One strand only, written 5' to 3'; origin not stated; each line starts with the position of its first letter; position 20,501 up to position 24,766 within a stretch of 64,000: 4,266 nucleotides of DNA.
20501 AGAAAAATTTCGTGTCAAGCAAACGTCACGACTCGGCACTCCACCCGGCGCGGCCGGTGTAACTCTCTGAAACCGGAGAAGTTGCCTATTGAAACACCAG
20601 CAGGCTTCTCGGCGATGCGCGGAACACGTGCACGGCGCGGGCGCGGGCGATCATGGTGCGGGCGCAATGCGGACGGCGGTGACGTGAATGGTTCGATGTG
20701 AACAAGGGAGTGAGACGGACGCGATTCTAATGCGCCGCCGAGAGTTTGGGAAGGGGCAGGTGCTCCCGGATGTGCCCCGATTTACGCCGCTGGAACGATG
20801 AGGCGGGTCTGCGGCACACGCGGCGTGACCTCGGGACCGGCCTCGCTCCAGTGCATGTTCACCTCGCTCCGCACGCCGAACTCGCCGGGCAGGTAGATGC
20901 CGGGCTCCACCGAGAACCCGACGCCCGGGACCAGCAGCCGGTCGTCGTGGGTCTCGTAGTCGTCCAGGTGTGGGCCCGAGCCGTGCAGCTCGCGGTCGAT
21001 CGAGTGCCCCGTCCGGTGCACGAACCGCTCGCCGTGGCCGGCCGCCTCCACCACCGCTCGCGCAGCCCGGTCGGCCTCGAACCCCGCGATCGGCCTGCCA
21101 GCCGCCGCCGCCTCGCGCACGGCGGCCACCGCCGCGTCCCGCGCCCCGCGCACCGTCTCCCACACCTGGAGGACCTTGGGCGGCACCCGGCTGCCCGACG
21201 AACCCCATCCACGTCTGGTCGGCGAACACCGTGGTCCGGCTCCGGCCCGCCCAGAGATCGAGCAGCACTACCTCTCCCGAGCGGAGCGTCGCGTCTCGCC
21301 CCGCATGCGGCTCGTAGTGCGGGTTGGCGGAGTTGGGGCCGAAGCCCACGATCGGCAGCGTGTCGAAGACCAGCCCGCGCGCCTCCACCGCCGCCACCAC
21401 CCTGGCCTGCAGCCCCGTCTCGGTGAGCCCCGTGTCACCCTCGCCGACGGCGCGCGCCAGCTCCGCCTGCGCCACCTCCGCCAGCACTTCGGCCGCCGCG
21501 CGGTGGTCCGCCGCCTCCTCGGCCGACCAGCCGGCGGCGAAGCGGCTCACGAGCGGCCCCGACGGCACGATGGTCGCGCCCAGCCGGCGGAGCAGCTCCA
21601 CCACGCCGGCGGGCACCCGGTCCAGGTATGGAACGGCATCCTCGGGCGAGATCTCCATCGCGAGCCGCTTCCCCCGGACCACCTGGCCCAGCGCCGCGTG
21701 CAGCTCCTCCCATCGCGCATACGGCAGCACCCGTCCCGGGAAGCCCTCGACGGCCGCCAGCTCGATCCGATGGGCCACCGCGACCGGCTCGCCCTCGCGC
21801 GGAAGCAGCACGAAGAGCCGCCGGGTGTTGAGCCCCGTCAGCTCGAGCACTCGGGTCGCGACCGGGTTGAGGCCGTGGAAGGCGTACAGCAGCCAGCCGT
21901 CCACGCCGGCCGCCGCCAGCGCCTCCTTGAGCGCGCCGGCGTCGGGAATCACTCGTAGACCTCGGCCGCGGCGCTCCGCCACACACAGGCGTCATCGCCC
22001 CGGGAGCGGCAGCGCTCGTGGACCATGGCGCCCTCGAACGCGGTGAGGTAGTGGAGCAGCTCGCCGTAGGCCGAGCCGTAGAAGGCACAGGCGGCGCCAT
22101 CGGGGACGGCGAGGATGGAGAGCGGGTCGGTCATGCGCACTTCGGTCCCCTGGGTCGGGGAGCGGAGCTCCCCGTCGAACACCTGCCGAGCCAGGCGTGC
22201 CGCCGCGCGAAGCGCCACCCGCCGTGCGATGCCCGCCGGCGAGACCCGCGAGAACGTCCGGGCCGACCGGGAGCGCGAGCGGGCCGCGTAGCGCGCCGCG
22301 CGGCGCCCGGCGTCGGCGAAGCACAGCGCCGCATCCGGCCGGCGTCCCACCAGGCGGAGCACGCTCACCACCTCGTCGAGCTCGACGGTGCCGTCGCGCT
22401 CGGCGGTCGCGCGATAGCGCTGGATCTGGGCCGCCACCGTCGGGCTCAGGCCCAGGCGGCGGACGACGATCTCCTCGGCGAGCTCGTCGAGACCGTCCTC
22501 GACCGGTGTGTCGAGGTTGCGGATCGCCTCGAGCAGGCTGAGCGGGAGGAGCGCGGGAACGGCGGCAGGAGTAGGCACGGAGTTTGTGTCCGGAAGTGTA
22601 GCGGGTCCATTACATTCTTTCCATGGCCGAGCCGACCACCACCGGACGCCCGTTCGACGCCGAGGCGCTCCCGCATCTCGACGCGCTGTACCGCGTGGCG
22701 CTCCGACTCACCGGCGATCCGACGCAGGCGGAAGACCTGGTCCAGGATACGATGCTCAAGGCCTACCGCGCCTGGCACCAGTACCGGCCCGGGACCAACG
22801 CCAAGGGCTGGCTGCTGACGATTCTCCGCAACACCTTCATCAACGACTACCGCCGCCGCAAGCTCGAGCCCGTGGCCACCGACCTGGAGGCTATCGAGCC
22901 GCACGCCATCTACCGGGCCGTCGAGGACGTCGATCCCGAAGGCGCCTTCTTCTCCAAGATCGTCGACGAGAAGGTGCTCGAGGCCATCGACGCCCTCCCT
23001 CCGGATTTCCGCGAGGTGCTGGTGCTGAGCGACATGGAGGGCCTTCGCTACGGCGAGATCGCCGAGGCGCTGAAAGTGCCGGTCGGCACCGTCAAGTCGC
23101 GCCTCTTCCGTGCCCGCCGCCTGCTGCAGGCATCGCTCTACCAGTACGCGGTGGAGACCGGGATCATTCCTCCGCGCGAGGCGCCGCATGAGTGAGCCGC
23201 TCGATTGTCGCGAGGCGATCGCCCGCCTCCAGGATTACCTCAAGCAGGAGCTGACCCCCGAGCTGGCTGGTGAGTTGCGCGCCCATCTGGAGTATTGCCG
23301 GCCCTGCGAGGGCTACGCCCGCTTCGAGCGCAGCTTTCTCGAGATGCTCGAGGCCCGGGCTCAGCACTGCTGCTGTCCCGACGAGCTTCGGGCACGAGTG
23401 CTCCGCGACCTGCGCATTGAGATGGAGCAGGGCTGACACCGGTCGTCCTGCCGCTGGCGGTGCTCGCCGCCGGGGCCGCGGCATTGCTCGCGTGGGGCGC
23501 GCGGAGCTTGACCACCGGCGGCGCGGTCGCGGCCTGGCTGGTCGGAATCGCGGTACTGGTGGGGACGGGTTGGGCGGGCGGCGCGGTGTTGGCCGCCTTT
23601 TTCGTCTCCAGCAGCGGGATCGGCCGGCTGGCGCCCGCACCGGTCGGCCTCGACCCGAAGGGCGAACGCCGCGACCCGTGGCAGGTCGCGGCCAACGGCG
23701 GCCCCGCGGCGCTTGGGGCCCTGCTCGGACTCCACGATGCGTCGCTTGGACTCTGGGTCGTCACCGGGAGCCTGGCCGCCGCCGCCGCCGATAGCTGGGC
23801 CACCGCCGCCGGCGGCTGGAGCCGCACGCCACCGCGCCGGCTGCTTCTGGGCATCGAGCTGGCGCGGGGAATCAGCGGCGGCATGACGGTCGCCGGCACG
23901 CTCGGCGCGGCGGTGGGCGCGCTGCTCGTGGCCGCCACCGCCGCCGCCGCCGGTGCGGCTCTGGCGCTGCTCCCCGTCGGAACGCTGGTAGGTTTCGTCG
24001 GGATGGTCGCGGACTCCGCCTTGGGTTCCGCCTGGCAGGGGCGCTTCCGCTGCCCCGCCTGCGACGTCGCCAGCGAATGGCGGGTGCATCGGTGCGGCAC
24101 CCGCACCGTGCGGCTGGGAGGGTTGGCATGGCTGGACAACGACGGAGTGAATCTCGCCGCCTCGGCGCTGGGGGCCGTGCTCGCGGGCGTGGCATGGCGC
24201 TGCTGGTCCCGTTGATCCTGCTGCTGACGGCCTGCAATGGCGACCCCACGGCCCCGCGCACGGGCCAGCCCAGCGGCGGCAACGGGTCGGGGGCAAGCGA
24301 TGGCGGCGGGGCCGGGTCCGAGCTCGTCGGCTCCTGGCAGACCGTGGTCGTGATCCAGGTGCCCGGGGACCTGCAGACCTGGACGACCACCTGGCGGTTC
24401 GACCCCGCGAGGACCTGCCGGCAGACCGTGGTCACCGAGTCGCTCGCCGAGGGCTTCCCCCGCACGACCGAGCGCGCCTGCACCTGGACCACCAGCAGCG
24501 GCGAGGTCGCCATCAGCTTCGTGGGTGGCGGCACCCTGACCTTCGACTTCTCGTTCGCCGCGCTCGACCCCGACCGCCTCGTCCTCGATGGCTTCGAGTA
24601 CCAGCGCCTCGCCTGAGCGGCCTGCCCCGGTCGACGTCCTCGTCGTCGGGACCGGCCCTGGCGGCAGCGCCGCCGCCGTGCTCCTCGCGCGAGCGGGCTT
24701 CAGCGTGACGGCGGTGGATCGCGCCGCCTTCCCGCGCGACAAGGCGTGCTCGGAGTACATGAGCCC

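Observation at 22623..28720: Nine-gene translationally coupled operon: ECF sigma, RsrA-like anti-sigma, DUF92, lipoprotein, GGR-like flavoprotein, flavin reductase, methyltransferase, SRPBCC, lone KAS-II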

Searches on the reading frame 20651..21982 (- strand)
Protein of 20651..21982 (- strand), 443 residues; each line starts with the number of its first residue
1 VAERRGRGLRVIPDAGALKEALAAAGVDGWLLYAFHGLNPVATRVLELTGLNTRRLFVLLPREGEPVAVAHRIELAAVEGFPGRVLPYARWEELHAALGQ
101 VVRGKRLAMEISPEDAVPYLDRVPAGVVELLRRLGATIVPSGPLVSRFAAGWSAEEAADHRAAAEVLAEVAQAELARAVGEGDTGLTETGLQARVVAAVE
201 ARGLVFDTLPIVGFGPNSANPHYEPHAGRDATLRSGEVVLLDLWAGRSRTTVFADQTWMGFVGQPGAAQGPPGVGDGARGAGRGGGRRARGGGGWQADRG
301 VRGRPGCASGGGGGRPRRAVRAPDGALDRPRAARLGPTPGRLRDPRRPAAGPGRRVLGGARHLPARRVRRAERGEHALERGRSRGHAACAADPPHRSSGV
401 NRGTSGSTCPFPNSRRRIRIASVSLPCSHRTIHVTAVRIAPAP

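Call 34: search_protein_families(library=pfam, proteins=[window:20651-21982:-], max_evalue=0.01)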
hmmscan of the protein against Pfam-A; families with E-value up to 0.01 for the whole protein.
window:20651-21982:- (443 aa): 1 family
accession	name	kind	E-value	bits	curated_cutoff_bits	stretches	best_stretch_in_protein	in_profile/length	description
PF00557.29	Peptidase_M24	-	5.1e-10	39.9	23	1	160-267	3-104/208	Metallopeptidase family M24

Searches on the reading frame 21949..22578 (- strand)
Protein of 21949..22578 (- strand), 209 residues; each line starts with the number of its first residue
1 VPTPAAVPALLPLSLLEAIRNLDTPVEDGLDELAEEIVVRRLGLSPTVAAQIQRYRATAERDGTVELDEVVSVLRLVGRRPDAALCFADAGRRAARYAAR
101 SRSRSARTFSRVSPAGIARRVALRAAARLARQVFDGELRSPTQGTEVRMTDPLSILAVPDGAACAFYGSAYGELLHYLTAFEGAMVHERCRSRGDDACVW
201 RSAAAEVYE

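Call 34: search_protein_families(library=pfam, proteins=[window:21949-22578:-], max_evalue=0.01)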
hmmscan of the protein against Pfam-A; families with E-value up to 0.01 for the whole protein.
window:21949-22578:- (209 aa): 0 families

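Call 40: search_protein_families(library=ncbifam, proteins=[window:21949-22578:-], max_evalue=0.1)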
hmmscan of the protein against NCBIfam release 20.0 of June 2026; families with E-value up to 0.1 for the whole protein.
window:21949-22578:- (209 aa): 1 family
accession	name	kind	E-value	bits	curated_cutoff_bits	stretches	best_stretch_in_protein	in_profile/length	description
TIGR02019.1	BchJ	equivalog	0.00016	21.6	74.3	1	67-200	49-186/188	bacteriochlorophyll 4-vinyl reductase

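Call 84: find_homologous_proteins(query=window:21949-22578:-)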
Query window:21949-22578:- (209 aa): 2258 proteins with E <= 0.001 among 8000 candidates; the best 120 are listed.
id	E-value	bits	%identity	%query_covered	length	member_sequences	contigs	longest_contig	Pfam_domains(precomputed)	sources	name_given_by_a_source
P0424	4.3e-115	400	92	100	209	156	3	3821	-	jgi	jgi:hypothetical protein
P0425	9.4e-115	399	91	100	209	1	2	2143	-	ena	-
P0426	1.4e-114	398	92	100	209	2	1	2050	-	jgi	jgi:hypothetical protein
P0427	2.6e-114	398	91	100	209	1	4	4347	-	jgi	-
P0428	4.6e-114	397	91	100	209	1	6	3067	-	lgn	-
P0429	8.3e-114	396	90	100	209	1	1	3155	-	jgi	-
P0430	1.7e-113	395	90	100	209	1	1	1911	-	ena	-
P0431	2.2e-113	395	91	100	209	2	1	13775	-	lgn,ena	-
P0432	7.6e-112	390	90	100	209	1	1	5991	-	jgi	jgi:hypothetical protein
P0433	1.7e-111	388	89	100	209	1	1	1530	-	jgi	jgi:hypothetical protein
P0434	2.0e-111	388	90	100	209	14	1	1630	-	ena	-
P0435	4.4e-111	387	89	100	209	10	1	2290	-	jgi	jgi:hypothetical protein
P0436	4.8e-111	387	89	100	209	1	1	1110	-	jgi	-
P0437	5.0e-111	387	89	100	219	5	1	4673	-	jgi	jgi:hypothetical protein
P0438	1.1e-110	386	89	100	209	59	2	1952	-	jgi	jgi:hypothetical protein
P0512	1.5e-97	343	82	97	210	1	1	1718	PF02830.24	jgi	-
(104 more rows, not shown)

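Call 87: search_solved_structures(query=A7, max_evalue=1)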
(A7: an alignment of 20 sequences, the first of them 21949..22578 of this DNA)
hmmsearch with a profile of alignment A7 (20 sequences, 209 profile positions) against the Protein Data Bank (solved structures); distinct sequences matched with E-value up to 1: 0.

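Call 94: predict_structure(alignment_id=A7)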
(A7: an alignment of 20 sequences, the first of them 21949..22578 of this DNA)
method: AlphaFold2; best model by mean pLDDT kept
length: 209 residues; sequences in the alignment: 20
mean_pLDDT: 80.5   pTM: 0.79
mean pLDDT of the five models: 80.5, 76.7, 75.8, 64.9, 58.4
residues with pLDDT >= 90: 65; 70-90: 105; 50-70: 16; < 50: 23
segments of 3 or more residues with pLDDT < 50: 1-3, 25-33, 35-43
pLDDT, mean of each block of 10 residues (from residue 1): 69 88 50 48 61 88 87 87 90 92 73 80 89 88 84 86 92 90 90 93 67
secondary structure, 60 per line:
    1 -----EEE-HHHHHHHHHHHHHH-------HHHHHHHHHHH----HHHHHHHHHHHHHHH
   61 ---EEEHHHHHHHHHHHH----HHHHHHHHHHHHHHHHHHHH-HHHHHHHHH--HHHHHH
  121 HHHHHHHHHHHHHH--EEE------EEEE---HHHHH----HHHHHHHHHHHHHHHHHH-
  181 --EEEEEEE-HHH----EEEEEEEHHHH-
elements in order: E6-8 H10-23 H31-41 H46-60 E64-66 H67-78 H83-102 H104-112 H115-134 E137-139 E146-149 H153-157 H162-179 E183-189 E198-204 H205-208

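Call 96: fold_search(model_id=the predicted structure, library=pdb)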
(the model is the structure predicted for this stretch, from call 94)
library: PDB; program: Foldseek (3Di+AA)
matches with E <= 10: 223; with E <= 0.001: 0
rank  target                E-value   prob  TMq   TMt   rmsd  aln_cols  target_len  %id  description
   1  7yh3_D                3.7e-03  1.00  0.40  0.51  10.2       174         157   11  TRAPPC3 from Thorarchaeota SMTZ1-45 (released 2023-07-19)
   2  7yh2_A                4.1e-03  1.00  0.40  0.51  10.4       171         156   13  TRAPPC3 from Thorarchaeota AB25 (released 2023-07-19)
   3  4u9b                  4.1e-03  1.00  0.46  0.52   7.4       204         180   10  Crystal structure of an H-NOX protein from S. oneidensis in the Fe(II)NO ligation state (released 2014-10-01)
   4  7yh3_B                5.3e-03  1.00  0.39  0.51  10.6       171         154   10  TRAPPC3 from Thorarchaeota SMTZ1-45 (released 2023-07-19)
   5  6mx5                  5.9e-03  0.99  0.40  0.43   7.9       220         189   13  Crystal structure of H-NOX protein from Nostoc sp. (released 2018-11-07)
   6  2o09_A                7.7e-03  1.00  0.44  0.49   7.0       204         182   12  Crystal structure of the H-NOX domain from Nostoc sp. PCC 7120 (released 2007-01-30)
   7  7yh3_A                7.7e-03  1.00  0.36  0.48  11.0       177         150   13  TRAPPC3 from Thorarchaeota SMTZ1-45 (released 2023-07-19)
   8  6jt2_B                7.7e-03  0.98  0.41  0.19  10.2       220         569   13  Structure of human soluble guanylate cyclase in the NO activated state (released 2019-09-04)
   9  7yh3_C                8.2e-03  1.00  0.40  0.51  10.3       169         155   12  TRAPPC3 from Thorarchaeota SMTZ1-45 (released 2023-07-19)
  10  6aq3_C                1.1e-02  0.99  0.35  0.42  12.1       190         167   10  Crystal structure of a trafficking protein particle complex subunit 3 from Naegleria fowleri covalently bound to palmi (released 2017-08-30)
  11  3tf8_A                1.1e-02  0.99  0.42  0.46   7.7       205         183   12  Crystal structure of an H-NOX protein from Nostoc sp. PCC 7120 (released 2011-11-09)
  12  4iae_A                1.3e-02  0.99  0.42  0.46   7.3       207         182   12  Crystal structure of BAY 60-2770 bound to nostoc H-NOX domain (released 2013-11-20)
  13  9dd0_B                1.3e-02  0.96  0.26  0.39   8.2       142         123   13  Designed allosteric facilitated dissociation switch AS1 in complex state TH with methylated lysines, crystal #2 (released 2025-08-20)
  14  6iy8_C                1.5e-02  1.00  0.47  0.23   4.2       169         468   15  DmpR-phenol complex of Pseudomonas putida (released 2020-06-10)
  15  3tff_A                1.5e-02  0.98  0.41  0.45   8.1       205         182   13  Crystal structure of an H-NOX protein from Nostoc sp. PCC 7120, L67W mutant (released 2011-11-09)
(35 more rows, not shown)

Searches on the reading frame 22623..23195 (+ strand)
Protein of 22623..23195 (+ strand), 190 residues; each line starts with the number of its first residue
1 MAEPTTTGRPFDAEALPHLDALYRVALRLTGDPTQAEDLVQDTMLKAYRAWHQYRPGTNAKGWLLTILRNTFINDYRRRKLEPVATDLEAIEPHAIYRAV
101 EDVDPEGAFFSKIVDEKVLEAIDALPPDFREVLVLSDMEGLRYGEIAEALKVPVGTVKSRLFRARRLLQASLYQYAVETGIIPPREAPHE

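Call 3: search_protein_families(library=pfam, proteins=[window:22623-23195:+], max_evalue=0.01)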
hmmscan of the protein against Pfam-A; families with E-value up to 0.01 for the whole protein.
window:22623-23195:+ (190 aa): 6 families
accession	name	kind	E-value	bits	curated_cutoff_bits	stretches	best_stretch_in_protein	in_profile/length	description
PF04542.20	Sigma70_r2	-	2.2e-21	75.9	24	1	18-80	5-69/71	Sigma-70 region 2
PF08281.18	Sigma70_r4_2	-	1.5e-18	66.6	25.7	1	116-168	2-54/54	Sigma-70, region 4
PF04545.22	Sigma70_r4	-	7e-11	41.9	24.1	1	121-169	1-49/50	Sigma-70, region 4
PF22029.2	PhyR_sigma2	-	3.1e-06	27.6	27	1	17-68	3-54/55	Sigma2 domain of PhyR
PF07638.17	Sigma70_ECF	-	0.00024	21.5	21.1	1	116-172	127-183/185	ECF sigma factor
PF25787.1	HTH_SB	-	0.0034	17.5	43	1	125-159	7-41/53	Sleeping Beauty transposase HTH domain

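Call 4: search_protein_families(library=ncbifam, proteins=[window:22623-23195:+], max_evalue=0.01)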
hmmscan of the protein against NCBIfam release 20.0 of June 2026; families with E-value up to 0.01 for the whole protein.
window:22623-23195:+ (190 aa): 94 families (the best 25 are shown)
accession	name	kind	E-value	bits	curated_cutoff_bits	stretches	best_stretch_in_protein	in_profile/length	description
TIGR02947.1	SigH_actino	hypoth_equivalog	4.7e-46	156.9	251.55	1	9-182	11-189/193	RNA polymerase sigma-70 factor, TIGR02947 family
NF009185.0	PRK12533.1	equivalog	9.8e-41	139.8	248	1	5-174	25-195/231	RNA polymerase sigma factor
NF007229.0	PRK09647.1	equivalog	2e-36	125.4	265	1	18-176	53-206/220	RNA polymerase sigma factor SigE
TIGR02950.1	SigM_subfam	subfamily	4.4e-31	107.9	147.95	1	18-171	9-157/159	RNA polymerase sigma factor, SigM family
NF009198.0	PRK12546.1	equivalog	1.8e-30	106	270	1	14-172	12-161/188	RNA polymerase sigma factor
NF007227.0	PRK09645.1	subfamily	3.3e-30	105.3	202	1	18-178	22-176/177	sigma-70 family RNA polymerase sigma factor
NF009164.0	PRK12511.1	equivalog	5.7e-30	104.2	185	1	15-169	10-156/182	RNA polymerase sigma factor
NF008888.0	PRK11922.1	equivalog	2e-28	99.6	204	1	21-173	42-197/231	RNA polymerase sigma factor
TIGR02983.1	SigE-fam_strep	subfamily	2.7e-28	98.9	141.55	1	11-172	8-158/162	SigE family RNA polymerase sigma factor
NF058625.1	sigma_PG0214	equivalog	7.2e-28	97.4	130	1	11-174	6-163/170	GFO_1088 family ECF-type sigma factor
TIGR02937.1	sigma70-ECF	superfamily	1.3e-27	96.5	42.9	1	18-170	10-163/165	sigma-70 family RNA polymerase sigma factor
NF009166.1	PRK12513.1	equivalog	2.6e-27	95.8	206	1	11-177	24-191/193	RNA polymerase sigma factor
TIGR02985.1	Sig70_bacteroi1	subfamily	4e-27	95.4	126.4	1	20-172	12-162/162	RNA polymerase sigma-70 factor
NF007225.0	PRK09643.1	equivalog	4.2e-27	95.2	190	1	17-178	35-188/204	RNA polymerase sigma factor SigM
NF009192.0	PRK12540.1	equivalog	4.4e-27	94.8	307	1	18-178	14-165/182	RNA polymerase sigma factor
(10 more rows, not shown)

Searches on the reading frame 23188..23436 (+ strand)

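Call 3: search_protein_families(library=pfam, proteins=[window:23188-23436:+], max_evalue=0.01)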
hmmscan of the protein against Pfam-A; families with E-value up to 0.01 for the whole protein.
window:23188-23436:+ (82 aa): 1 family
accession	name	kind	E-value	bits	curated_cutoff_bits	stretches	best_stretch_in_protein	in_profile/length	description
PF13490.11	zf-HC2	-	1.8e-08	34.8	22.2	1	7-40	1-34/35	Putative zinc-finger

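Call 4: search_protein_families(library=ncbifam, proteins=[window:23188-23436:+], max_evalue=0.01)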
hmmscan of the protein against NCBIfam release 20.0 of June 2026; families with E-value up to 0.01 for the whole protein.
window:23188-23436:+ (82 aa): 3 families
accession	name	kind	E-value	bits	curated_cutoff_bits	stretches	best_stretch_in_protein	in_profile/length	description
TIGR03988.1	antisig_RsrA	equivalog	4e-11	42.9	62.5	1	6-77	1-72/77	mycothiol system anti-sigma-R factor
NF052368.1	antisigmaE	subfamily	1.1e-06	28.3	50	1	5-45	2-42/48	anti-sigma factor family protein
NF052375.1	antisigma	equivalog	0.00047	20.2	100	1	14-78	2-65/217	anti-sigma factor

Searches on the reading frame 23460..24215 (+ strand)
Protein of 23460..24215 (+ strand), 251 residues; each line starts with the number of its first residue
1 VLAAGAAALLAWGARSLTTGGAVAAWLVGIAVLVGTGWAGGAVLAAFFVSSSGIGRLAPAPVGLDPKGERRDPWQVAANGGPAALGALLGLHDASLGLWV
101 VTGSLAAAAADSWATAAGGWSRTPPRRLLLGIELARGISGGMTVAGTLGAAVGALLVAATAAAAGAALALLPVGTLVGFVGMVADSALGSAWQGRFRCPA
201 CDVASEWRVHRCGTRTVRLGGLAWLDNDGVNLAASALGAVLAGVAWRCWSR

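Call 3: search_protein_families(library=pfam, proteins=[window:23460-24215:+], max_evalue=0.01)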
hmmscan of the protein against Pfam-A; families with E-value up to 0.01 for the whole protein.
window:23460-24215:+ (251 aa): 1 family
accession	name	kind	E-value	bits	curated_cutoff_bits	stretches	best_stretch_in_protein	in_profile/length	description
PF01940.21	DUF92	-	2.6e-42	145.4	27.5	1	4-239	3-251/251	Integral membrane protein DUF92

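Call 4: search_protein_families(library=ncbifam, proteins=[window:23460-24215:+], max_evalue=0.01)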
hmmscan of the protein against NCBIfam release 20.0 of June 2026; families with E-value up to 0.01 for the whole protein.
window:23460-24215:+ (251 aa): 1 family
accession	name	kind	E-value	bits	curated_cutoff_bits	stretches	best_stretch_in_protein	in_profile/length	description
TIGR00297.1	TIGR00297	hypoth_equivalog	9.8e-13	48.4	205.85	1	8-193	15-208/237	TIGR00297 family protein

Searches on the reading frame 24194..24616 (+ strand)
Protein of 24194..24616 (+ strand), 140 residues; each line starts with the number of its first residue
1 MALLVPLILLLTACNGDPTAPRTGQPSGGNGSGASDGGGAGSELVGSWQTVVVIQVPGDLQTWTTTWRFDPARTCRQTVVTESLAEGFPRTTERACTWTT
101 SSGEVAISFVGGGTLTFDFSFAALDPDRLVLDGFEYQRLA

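Call 3: search_protein_families(library=pfam, proteins=[window:24194-24616:+], max_evalue=0.01)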
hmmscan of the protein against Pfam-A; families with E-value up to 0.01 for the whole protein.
window:24194-24616:+ (140 aa): 0 families

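Call 4: search_protein_families(library=ncbifam, proteins=[window:24194-24616:+], max_evalue=0.01)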
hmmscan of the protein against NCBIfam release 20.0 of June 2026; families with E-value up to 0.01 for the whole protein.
window:24194-24616:+ (140 aa): 0 families

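Call 40: search_protein_families(library=ncbifam, proteins=[window:24194-24616:+], max_evalue=0.1)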
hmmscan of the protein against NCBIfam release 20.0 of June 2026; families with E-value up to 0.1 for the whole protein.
window:24194-24616:+ (140 aa): 0 families
